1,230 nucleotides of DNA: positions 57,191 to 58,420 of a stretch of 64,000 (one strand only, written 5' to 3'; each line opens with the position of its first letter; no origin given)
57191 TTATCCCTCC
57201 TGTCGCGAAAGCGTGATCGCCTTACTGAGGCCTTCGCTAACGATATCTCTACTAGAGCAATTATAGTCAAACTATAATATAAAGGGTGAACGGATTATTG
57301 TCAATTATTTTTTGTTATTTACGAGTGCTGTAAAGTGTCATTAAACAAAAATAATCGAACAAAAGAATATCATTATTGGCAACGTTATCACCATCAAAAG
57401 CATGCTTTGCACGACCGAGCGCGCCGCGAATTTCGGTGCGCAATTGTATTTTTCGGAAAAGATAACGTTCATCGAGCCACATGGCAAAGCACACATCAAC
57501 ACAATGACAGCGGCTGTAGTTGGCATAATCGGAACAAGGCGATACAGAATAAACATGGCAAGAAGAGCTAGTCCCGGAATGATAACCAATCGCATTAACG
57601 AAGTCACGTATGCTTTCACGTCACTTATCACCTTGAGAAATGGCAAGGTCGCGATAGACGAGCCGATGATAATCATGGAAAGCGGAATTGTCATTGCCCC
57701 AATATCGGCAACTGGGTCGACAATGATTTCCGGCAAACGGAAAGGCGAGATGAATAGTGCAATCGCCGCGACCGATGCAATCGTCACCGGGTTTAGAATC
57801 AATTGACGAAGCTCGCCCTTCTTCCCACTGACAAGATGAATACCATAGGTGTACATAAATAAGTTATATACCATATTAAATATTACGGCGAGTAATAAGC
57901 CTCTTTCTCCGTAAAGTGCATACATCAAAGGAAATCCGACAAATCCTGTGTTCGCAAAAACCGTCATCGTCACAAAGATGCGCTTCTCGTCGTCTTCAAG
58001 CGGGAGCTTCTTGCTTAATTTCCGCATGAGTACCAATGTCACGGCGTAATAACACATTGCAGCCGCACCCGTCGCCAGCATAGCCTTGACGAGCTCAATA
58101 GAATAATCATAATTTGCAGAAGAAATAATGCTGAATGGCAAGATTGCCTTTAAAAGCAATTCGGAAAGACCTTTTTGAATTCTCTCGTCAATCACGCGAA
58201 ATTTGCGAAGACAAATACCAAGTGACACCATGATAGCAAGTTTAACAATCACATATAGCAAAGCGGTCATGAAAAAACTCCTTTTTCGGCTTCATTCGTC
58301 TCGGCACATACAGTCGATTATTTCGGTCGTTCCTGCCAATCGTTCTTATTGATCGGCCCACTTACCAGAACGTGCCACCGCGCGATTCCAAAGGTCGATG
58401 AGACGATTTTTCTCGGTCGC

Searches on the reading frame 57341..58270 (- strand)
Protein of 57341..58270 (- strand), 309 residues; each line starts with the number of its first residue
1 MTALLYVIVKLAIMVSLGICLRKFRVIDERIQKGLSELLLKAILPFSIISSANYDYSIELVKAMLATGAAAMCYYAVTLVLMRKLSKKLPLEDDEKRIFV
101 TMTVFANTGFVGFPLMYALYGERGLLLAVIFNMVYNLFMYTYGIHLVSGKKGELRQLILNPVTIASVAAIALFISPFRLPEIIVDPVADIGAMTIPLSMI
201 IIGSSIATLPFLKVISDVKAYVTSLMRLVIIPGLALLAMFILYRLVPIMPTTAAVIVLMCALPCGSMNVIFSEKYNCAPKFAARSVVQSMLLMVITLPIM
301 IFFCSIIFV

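Call 25: search_protein_families(library=pfam, proteins=[window:57341-58270:-])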
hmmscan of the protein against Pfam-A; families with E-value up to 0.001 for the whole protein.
window:57341-58270:- (309 aa): 2 families
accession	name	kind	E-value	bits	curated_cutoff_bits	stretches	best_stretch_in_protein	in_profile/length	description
PF03547.23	Mem_trans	-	3.9e-33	114.9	25.7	2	8-154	6-154/343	Membrane transport protein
PF01758.21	SBF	-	0.00049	20.3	24.3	1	208-304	17-114/191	Sodium Bile acid symporter family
